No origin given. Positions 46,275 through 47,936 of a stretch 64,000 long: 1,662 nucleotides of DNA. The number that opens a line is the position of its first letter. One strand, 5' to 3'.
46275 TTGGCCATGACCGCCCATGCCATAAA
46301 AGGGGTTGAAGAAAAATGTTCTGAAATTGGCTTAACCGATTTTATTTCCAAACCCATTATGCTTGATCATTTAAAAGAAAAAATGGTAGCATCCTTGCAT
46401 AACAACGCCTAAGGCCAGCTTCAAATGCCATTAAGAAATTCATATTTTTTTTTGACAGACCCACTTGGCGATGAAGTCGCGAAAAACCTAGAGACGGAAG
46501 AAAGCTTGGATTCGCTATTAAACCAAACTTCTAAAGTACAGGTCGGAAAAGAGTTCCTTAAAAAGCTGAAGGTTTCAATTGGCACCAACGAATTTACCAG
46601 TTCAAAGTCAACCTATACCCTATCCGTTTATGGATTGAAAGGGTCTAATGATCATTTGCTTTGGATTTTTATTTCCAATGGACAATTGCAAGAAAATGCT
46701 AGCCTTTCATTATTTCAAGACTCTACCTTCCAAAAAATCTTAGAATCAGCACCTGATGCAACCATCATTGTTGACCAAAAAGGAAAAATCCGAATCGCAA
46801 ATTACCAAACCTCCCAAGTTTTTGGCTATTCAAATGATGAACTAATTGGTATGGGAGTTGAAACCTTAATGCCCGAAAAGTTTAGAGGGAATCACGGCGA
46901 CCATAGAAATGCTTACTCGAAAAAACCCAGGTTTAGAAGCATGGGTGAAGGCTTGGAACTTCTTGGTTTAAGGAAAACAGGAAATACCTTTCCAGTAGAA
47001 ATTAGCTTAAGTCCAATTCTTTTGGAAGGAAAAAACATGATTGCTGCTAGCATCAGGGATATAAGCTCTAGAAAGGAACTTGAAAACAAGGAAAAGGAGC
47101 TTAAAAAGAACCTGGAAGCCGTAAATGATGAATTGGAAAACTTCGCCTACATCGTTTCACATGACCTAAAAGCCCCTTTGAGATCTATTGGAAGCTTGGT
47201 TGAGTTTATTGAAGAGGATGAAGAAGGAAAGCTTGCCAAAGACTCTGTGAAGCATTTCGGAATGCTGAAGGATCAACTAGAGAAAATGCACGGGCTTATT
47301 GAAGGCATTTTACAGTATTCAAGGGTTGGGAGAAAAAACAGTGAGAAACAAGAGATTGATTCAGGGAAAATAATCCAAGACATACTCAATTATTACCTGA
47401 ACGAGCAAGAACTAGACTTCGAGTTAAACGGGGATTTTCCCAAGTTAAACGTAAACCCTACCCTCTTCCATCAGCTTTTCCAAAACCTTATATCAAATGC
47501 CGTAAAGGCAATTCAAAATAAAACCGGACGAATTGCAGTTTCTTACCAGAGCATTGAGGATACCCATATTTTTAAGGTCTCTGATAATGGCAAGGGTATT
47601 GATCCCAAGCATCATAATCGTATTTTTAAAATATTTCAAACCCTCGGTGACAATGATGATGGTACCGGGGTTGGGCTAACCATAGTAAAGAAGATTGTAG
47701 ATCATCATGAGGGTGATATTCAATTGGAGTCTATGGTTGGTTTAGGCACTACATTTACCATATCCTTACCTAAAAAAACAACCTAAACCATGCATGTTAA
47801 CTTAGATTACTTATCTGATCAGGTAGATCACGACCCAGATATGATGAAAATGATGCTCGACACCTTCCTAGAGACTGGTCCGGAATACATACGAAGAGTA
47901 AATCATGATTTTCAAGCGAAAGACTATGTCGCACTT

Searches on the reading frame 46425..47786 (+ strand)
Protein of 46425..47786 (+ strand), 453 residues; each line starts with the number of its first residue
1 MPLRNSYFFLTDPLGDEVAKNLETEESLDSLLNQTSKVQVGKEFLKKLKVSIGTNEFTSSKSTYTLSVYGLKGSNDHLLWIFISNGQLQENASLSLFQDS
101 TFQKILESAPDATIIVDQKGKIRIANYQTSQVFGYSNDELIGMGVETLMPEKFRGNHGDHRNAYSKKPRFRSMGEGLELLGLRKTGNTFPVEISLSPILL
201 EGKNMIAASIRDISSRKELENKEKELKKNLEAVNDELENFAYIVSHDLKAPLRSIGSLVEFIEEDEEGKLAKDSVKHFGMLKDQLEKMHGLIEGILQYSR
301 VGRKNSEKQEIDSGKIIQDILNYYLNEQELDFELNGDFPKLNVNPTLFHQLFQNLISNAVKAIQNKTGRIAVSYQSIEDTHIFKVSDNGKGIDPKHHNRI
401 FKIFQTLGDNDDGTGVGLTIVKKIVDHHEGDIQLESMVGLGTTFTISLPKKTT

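Call 58: search_protein_families(library=pfam, proteins=[window:46425-47786:+], max_evalue=0.001)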
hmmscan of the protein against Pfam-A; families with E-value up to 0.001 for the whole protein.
window:46425-47786:+ (453 aa): 9 families
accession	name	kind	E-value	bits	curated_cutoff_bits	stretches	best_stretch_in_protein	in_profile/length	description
PF02518.31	HATPase_c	-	5.3e-26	91.7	26.4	1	345-451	3-110/111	Histidine kinase-, DNA gyrase B-, and HSP90-like ATPase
PF13426.13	PAS_9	-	2.6e-12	47.4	27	1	110-214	1-102/103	PAS domain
PF00989.32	PAS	-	7e-11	42.6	22.6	1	102-213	3-113/113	PAS fold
PF00512.31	HisKA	-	1.7e-08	34.8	26.9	1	237-301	2-63/66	His Kinase A (phospho-acceptor) domain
PF08448.16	PAS_4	-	1.9e-06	28.5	23.1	1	106-217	1-109/110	PAS fold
PF14501.12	HATPase_c_5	-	2e-05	24.9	22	1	349-436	7-90/102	GHKL domain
PF13581.12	HATPase_c_2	-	0.00044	20.7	27.4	1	356-429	40-113/127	Histidine kinase-like ATPase domain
PF24820.1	Diguanyl_cycl_sensor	-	0.00044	20.6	28.1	1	110-198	6-96/109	Diguanylate cyclase-like sensor domain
PF13188.13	PAS_8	-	0.00057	20.1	21.8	0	102-146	3-48/65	PAS domain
